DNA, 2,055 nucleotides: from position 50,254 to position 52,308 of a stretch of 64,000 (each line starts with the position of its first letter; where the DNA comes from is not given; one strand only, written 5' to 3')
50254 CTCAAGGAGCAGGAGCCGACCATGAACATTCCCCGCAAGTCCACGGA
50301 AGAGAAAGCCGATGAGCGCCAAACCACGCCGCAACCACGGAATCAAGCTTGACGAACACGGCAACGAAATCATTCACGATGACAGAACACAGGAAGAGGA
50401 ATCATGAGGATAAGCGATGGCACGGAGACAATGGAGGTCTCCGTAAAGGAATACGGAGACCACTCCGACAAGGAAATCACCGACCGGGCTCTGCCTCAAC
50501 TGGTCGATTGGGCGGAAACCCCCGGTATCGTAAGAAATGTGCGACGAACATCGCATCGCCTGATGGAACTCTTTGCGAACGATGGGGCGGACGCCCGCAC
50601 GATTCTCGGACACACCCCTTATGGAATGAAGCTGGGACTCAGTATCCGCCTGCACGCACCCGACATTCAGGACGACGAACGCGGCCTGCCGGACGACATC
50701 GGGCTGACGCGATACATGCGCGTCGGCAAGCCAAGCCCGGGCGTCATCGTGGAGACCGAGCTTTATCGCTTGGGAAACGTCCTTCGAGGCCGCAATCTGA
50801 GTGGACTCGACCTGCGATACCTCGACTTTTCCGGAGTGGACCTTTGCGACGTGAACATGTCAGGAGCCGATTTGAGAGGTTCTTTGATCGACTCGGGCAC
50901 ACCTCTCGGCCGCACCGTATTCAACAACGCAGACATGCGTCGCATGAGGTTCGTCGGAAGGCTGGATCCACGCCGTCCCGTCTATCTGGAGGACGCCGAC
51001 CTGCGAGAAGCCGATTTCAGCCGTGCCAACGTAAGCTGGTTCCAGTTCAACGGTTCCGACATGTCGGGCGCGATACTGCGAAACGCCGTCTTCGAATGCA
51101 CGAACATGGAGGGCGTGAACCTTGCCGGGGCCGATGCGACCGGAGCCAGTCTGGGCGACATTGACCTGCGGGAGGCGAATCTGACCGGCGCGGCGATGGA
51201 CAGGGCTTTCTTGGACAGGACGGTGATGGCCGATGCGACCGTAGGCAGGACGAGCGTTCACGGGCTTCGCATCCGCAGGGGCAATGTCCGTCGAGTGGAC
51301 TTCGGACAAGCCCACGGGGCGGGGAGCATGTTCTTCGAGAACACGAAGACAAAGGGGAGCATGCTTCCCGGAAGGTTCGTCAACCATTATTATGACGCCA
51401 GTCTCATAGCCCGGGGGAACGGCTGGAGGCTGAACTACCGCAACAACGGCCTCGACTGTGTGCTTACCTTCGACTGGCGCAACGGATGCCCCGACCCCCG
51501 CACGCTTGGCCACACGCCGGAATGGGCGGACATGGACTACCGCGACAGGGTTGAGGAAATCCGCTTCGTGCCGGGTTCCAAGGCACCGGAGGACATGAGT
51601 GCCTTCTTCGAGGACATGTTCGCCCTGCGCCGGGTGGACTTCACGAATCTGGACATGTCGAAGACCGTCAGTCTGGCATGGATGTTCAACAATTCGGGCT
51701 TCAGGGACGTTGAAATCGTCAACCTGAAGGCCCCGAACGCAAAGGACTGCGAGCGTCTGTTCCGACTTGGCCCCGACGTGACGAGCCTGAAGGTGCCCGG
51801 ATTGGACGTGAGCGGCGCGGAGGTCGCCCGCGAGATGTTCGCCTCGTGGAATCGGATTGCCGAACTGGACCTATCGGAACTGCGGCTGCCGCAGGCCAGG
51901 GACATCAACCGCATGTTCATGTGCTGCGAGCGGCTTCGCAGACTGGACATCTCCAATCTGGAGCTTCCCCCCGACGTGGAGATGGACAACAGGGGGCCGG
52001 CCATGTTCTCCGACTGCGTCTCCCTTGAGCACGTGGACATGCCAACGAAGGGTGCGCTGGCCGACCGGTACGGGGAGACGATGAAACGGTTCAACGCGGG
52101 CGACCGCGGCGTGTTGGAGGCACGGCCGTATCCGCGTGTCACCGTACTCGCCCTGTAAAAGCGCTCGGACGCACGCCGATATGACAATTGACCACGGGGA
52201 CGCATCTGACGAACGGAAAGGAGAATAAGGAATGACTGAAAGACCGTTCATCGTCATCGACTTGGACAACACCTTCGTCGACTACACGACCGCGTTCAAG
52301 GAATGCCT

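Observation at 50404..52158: Unusual fusion: pentapeptide-repeat domain plus BspA-type leucine-rich repeats in one 584-aa protein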

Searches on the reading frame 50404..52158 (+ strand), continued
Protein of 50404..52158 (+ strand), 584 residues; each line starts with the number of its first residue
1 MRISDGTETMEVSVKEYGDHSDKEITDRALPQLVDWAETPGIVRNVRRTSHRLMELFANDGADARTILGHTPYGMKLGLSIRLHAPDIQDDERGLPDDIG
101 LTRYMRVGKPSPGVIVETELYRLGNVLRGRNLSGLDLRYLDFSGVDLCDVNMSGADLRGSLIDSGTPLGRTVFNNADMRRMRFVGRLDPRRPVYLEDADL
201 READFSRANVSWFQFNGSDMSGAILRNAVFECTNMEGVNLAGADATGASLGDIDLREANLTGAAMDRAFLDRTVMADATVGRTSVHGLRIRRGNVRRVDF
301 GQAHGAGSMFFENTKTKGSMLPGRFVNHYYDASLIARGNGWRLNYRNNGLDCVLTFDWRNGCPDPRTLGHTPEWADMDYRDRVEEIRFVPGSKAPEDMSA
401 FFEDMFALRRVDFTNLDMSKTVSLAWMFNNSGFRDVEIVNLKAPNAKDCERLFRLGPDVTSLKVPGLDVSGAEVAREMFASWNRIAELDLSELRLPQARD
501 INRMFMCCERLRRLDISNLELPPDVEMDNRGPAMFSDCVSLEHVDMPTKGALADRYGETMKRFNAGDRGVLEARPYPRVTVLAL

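Call 52: fold_search(model_id=the predicted structure, library=pdb)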
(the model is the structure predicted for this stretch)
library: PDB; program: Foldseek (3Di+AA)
matches with E <= 10: 449; with E <= 0.001: 42
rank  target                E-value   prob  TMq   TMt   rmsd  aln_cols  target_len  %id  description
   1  5dqa_A                1.5e-06  1.00  0.16  0.35  10.6       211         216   26  t3284 loop variant of beta1 (released 2016-08-31)
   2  5dqa_C                1.7e-06  1.00  0.15  0.34  10.6       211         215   26  t3284 loop variant of beta1 (released 2016-08-31)
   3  4yei_A                2.4e-06  1.00  0.21  0.53   6.9       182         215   26  Beta1mut synthetic solenoid protein (released 2016-03-09)
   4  4ycq                  4.7e-06  1.00  0.18  0.47   7.8       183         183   27  Beta1 synthetic solenoid protein (released 2016-03-09)
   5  4yc5                  5.9e-06  1.00  0.11  0.23  12.2       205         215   25  Beta1 synthetic solenoid protein (released 2016-03-09)
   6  2bm5_A                6.4e-06  1.00  0.13  0.35   9.1       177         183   24  The Structure of MfpA (Rv3361c, P21 Crystal form). The Pentapeptide Repeat Protein from Mycobacterium tuberculosis Fol (released 2005-06-07)
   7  5dns_B                8.4e-06  1.00  0.17  0.43   8.7       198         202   24  t1428 loop variant in P3221 (released 2016-09-28)
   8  4yfo                  9.1e-06  1.00  0.15  0.29   8.4       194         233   24  beta1_ex1 (released 2016-03-16)
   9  3du1                  1.1e-05  1.00  0.14  0.28   9.5       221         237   20  The 2.0 Angstrom Resolution Crystal Structure of HetL, a Pentapeptide Repeat Protein involved in Heterocyst Differentiat (released 2008-11-11)
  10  5di5                  1.1e-05  1.00  0.12  0.26  11.8       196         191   26  beta1 t801 loop variant in P3221 (released 2016-08-31)
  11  5dns_A                1.2e-05  1.00  0.17  0.38   7.7       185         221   26  t1428 loop variant in P3221 (released 2016-09-28)
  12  2bm4_B                1.6e-05  1.00  0.12  0.30  10.0       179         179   24  The Structure of MfpA (Rv3361c, C2 Crystal form). The Pentapeptide Repeat Protein from Mycobacterium tuberculosis Fold (released 2005-06-07)
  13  2j8k                  1.7e-05  1.00  0.12  0.30  11.5       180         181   24  Structure of the fusion of NP275 and NP276, pentapeptide repeat proteins from Nostoc punctiforme (released 2006-12-07)
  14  2xtx_B                1.8e-05  1.00  0.13  0.30  10.5       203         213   14  Structure of QnrB1 (M102R-Trypsin Treated), a plasmid-mediated fluoroquinolone resistance protein (released 2010-10-20)
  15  2xty_B                2.1e-05  1.00  0.14  0.30  10.3       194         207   16  Structure of QnrB1 (R167E-Trypsin Treated), a plasmid-mediated fluoroquinolone resistance protein (released 2010-10-27)
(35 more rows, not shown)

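Call 58: list_cluster_members(proteins=[P0121, P0123, P0167, P0147, P0139, P0126, P0141, P0213, P0097, P0128])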
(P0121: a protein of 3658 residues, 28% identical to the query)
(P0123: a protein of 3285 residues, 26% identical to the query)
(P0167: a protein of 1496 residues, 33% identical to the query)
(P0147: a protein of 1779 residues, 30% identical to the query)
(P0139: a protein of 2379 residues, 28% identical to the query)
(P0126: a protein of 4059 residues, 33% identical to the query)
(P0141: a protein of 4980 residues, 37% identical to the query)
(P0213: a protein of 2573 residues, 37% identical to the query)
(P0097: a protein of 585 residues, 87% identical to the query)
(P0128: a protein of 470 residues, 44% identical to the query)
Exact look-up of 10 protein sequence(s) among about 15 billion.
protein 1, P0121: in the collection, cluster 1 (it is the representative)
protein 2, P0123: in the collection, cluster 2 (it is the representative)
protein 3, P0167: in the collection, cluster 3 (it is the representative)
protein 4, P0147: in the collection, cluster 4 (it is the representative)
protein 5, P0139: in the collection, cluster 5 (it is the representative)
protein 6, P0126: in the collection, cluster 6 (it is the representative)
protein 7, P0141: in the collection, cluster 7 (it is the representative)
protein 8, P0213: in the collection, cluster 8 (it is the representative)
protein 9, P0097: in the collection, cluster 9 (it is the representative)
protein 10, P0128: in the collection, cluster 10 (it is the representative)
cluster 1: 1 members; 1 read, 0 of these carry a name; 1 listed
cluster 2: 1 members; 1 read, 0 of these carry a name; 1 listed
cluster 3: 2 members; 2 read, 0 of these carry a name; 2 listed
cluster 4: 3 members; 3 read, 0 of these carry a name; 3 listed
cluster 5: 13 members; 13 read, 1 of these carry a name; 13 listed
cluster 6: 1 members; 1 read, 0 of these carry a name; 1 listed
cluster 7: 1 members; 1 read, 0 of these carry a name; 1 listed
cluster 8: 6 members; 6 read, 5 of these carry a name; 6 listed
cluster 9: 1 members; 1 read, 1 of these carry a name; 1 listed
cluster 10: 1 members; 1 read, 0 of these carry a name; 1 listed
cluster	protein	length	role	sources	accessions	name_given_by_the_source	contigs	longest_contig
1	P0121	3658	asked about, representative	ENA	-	-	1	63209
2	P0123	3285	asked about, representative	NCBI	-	-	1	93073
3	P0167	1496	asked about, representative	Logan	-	-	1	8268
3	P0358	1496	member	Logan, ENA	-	-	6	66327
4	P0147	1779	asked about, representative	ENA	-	-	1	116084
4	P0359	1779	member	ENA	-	-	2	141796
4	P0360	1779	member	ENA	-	-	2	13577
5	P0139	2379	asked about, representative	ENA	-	-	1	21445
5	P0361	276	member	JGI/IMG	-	hypothetical protein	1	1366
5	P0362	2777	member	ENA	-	-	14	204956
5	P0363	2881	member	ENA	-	-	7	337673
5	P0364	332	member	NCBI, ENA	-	-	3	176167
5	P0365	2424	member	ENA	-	-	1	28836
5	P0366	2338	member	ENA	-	-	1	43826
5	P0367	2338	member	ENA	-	-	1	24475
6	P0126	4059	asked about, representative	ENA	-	-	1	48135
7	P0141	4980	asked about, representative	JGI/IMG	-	-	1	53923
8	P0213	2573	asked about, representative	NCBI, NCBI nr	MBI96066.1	hypothetical protein CL656_02875 [bacterium] | hypothetical protein [bacterium]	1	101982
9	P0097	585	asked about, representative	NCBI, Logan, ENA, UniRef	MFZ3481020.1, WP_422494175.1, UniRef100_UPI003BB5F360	pentapeptide repeat-containing protein [Bifidobacterium adolescentis] | pentapeptide repeat-containing protein n=1 Tax=Bifidobacterium adolescentis TaxID=1680 ...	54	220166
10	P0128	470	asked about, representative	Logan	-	-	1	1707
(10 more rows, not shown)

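Call 67: find_encoding_contigs(protein=P0129, flank=4000, max_places=2)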
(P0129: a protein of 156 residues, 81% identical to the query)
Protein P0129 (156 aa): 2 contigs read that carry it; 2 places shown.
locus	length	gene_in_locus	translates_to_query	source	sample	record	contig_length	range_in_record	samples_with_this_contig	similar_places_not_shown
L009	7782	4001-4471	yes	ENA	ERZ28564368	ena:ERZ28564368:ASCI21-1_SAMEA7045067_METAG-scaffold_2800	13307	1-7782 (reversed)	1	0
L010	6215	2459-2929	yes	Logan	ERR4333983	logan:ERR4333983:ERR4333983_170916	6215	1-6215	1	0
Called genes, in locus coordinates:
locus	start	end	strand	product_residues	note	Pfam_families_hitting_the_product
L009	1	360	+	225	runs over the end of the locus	-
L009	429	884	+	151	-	-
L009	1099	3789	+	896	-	-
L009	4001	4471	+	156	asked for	-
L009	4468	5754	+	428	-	PF13576:Pentapeptide_3 (faint), PF13599:Pentapeptide_4 (weak), PF00805:Pentapeptide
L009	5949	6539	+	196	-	-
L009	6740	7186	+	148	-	-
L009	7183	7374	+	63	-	-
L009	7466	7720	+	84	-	-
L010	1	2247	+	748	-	?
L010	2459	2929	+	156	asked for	-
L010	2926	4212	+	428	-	PF13576:Pentapeptide_3 (faint), PF13599:Pentapeptide_4 (weak), PF00805:Pentapeptide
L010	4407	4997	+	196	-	-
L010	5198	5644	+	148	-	-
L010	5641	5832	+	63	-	-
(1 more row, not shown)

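Call 80: find_related_loci(query=A3, collection=metagenome_contigs, flank=10000)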
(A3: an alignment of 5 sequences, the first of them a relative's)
Query A3 (470 aa) in metagenome_contigs; peptide patterns used: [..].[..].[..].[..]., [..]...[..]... (x = any residue, [..] = any of these).
227 stretches matched a pattern; 35 encode a relative of the query (tblastn E <= 1e-3); 34 distinct loci.
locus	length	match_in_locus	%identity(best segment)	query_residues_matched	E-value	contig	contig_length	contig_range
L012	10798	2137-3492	44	1-466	4e-98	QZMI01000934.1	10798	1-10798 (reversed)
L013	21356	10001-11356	43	1-466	5e-96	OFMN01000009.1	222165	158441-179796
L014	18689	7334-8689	43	1-466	1e-94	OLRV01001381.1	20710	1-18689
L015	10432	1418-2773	43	1-466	3e-93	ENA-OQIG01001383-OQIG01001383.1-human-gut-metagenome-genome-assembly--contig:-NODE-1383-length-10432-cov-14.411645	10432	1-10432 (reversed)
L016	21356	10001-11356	43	1-466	2e-93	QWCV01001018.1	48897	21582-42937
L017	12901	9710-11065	43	1-466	6e-93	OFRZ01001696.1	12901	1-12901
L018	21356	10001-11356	42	1-466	4e-93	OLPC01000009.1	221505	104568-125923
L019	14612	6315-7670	42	1-466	9e-92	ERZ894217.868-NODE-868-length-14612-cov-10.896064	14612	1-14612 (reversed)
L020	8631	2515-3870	43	1-466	1e-91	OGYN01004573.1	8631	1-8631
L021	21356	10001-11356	42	1-466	1e-91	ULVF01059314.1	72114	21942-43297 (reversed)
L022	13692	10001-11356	42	1-466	1e-91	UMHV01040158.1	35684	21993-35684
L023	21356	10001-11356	43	1-466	1e-91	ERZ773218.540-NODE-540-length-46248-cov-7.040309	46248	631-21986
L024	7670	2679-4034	42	1-466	1e-91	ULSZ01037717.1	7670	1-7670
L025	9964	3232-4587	42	1-466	2e-91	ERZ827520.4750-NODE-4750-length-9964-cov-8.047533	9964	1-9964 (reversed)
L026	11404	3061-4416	42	1-466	2e-90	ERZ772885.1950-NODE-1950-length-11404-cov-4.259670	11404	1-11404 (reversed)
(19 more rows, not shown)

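Call 89: find_related_loci(query=A1, collection=viral_contigs, flank=5000)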
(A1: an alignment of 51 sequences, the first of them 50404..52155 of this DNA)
Query A1 (584 aa) in viral_contigs; peptide patterns used: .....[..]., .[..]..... (x = any residue, [..] = any of these).
62 stretches matched a pattern; 10 encode a relative of the query (tblastn E <= 1e-3); 9 distinct loci.
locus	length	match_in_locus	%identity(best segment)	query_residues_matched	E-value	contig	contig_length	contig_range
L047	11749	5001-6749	91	1-584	0e+0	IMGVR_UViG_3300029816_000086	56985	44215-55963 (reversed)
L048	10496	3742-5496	82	1-584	0e+0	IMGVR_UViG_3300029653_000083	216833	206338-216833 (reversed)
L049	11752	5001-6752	81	1-584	0e+0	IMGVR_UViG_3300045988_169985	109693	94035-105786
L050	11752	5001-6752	81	1-584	0e+0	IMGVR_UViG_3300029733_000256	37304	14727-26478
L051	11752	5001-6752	80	1-584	0e+0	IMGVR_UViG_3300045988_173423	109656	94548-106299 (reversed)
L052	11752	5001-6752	80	1-584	0e+0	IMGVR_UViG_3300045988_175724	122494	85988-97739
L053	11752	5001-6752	80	1-584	0e+0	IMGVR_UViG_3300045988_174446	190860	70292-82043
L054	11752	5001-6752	85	1-584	0e+0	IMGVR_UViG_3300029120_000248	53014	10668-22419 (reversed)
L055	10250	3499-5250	80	1-584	0e+0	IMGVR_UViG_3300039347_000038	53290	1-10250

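Call 95: fold_search(model_id=the predicted structure, library=viral)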
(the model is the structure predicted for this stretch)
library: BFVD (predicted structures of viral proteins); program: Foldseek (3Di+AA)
matches with E <= 10: 179; with E <= 0.001: 18
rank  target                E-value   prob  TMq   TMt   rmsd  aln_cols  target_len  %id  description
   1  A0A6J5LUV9            1.0e-07  1.00  0.20  0.37   6.7       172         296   31  COG1357 Pentapeptide repeats containing protein [uncultured Caudovirales phage]
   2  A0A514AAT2            8.8e-07  1.00  0.14  0.21  11.6       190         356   32  (no name in the UniProt tables at hand)
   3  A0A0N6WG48            1.8e-06  1.00  0.21  0.24  18.1       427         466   16  (no name in the UniProt tables at hand)
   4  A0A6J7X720            3.0e-06  1.00  0.19  0.30   7.5       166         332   28  Pentapeptide repeat [uncultured Caudovirales phage]
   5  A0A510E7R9            3.3e-06  1.00  0.16  0.30  18.7       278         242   18  (no name in the UniProt tables at hand)
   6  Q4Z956                3.6e-06  1.00  0.14  0.26   8.1       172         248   20  ORF044 [Staphylococcus phage Twort (strain DSM 17442 / HER 48)]
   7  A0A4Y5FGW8            4.1e-06  1.00  0.11  0.38  11.2       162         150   27  (no name in the UniProt tables at hand)
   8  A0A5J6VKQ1            1.0e-05  1.00  0.14  0.14  21.7       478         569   11  Pentapeptide repeat protein [Megaviridae environmental sample]
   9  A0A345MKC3            2.0e-05  1.00  0.08  0.20  12.0       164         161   27  Repeat five residue protein [Eggerthella phage PMBT5]
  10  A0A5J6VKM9            2.3e-05  1.00  0.15  0.10  16.6       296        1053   23  Pentapeptide repeat protein [Megaviridae environmental sample]
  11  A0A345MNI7            5.6e-05  1.00  0.10  0.28  12.6       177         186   22  (no name in the UniProt tables at hand)
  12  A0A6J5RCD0            2.0e-04  1.00  0.10  0.34  12.0       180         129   17  Pentapeptide repeat [uncultured Caudovirales phage]
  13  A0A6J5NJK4            2.3e-04  1.00  0.12  0.26   8.0       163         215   22  COG1357 Pentapeptide repeats containing protein [uncultured Caudovirales phage]
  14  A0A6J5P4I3            2.5e-04  1.00  0.10  0.25   9.8       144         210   24  Pentapeptide repeat [uncultured Caudovirales phage]
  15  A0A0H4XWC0            2.9e-04  0.82  0.12  0.14  18.0       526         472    9  Uncharacterized protein [Salmon gill poxvirus]
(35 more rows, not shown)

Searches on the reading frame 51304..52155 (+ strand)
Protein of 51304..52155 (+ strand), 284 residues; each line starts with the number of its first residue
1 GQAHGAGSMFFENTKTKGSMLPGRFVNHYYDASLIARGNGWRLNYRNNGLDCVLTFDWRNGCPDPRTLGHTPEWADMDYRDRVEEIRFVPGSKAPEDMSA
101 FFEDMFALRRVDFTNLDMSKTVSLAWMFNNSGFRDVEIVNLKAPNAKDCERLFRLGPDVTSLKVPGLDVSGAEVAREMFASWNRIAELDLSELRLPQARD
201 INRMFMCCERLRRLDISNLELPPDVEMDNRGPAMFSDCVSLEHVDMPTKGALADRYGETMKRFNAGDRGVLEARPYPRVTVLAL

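Call 41: search_protein_families(library=pfam, proteins=[window:51304-52155:+], max_evalue=0.01)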
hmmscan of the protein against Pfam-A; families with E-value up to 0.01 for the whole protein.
window:51304-52155:+ (284 aa): 1 family
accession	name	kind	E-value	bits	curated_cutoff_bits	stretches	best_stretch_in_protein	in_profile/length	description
PF03382.20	DUF285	-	0.00024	21.3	25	1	97-211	2-113/120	Mycoplasma protein of unknown function, DUF285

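Call 76: search_solved_structures(query=window:51391-52155:+, max_evalue=10)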
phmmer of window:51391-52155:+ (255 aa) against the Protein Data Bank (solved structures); distinct sequences matched with E-value up to 10: 2.
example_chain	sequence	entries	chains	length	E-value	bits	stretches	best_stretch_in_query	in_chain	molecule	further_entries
2xgv_A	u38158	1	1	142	1.4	11.8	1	6-75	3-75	PSIV CAPSID N-TERMINAL DOMAIN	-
8suf_A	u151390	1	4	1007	1.7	11.5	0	129-218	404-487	TIR domain-containing protein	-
